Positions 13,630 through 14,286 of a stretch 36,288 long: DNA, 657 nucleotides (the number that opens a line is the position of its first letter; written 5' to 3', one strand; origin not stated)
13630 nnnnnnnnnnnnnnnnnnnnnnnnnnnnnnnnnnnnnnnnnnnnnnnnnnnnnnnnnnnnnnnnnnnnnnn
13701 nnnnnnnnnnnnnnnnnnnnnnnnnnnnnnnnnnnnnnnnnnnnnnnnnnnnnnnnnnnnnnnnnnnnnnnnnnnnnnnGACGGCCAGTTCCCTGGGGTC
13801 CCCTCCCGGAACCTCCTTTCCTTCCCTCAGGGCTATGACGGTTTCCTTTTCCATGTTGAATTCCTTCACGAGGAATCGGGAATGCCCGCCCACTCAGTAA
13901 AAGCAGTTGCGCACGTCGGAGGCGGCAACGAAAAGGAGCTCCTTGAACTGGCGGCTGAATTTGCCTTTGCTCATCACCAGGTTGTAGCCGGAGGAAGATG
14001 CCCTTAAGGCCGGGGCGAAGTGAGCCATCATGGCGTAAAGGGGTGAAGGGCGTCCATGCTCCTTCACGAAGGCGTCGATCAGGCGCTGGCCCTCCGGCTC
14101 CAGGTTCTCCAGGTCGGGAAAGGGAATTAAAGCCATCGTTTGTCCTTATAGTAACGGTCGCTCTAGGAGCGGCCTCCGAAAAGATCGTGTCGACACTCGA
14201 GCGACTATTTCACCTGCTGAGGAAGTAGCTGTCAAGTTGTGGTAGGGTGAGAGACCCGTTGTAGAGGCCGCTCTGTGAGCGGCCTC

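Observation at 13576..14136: In-frame TGA at the CxxC position of an AhpD/CMD-family gene: predicted CxxU selenoprotein split into two ORFs by the track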

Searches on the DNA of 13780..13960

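Call 69: search_rna_families(source=window, start=13780, end=13960, threshold=evalue, max_evalue=10)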
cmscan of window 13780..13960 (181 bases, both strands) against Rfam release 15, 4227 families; matches with E-value up to 10: 4.
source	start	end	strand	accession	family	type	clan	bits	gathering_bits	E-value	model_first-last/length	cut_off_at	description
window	13830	13887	+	RF00607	SNORD98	Gene; snRNA; snoRNA; CD-box;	-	15.3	50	1.6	1-65/65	no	Small nucleolar RNA SNORD98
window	13830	13887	+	RF01172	sn2343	Gene; snRNA; snoRNA; CD-box;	-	14.9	60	0.63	1-78/78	no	Small nucleolar RNA sn2343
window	13823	13842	-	RF03129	L31-Corynebacteriaceae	Cis-reg; leader;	CL00118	11.3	36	7.6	1-64/64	no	L31-Corynebacteriaceae ribosomal protein leader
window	13793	13830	+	RF00192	BLV_package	Cis-reg;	-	10.2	70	6.3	1-55/55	no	Bovine leukaemia virus RNA packaging signal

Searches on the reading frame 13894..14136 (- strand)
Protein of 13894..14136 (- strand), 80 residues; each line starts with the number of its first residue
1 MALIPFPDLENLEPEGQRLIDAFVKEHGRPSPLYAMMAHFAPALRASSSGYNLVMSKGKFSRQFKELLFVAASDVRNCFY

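Call 15: find_encoding_contigs(protein=window:13894-14136:-, flank=10000)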
Protein window:13894-14136:- (80 aa): 9 contigs read that carry it; 6 places shown.
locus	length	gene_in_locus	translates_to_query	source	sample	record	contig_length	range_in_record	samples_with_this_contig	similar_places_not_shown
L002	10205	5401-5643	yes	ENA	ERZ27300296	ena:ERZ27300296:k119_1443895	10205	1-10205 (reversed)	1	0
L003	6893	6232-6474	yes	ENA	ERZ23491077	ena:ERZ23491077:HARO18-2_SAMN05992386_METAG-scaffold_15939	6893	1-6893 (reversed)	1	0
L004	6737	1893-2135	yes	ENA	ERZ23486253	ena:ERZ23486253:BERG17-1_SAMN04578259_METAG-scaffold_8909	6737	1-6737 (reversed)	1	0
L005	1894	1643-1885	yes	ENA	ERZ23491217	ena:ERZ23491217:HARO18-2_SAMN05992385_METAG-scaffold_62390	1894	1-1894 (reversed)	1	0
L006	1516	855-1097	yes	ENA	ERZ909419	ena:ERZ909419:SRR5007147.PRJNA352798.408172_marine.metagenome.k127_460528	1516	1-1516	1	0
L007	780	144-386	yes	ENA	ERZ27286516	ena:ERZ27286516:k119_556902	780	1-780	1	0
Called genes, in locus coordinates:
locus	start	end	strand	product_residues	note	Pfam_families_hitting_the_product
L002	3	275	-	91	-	?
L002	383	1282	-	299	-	-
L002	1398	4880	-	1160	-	PF13620:CarboxypepD_reg, PF13715:CarbopepD_reg_2 (weak), PF25183:OMP_b-brl_4, PF00593:TonB_dep_Rec_b-barrel (weak)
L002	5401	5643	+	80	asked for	-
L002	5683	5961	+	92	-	-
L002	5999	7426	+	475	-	PF20695:UbiD_N, PF01977:UbiD, PF20696:UbiD_C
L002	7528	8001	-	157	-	PF07366:SnoaL, PF12680:SnoaL_2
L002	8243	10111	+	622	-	PF01979:Amidohydro_1, PF07969:Amidohydro_3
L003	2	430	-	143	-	?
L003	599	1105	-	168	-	PF01011:PQQ (faint), PF13360:PQQ_2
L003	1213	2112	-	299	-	-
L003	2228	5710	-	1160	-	PF13620:CarboxypepD_reg, PF13715:CarbopepD_reg_2 (weak), PF25183:OMP_b-brl_4, PF00593:TonB_dep_Rec_b-barrel (weak)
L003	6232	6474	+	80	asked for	-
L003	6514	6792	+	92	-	-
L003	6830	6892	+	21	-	?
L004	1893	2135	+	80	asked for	-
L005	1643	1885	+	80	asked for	-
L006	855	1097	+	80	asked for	-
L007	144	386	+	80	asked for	-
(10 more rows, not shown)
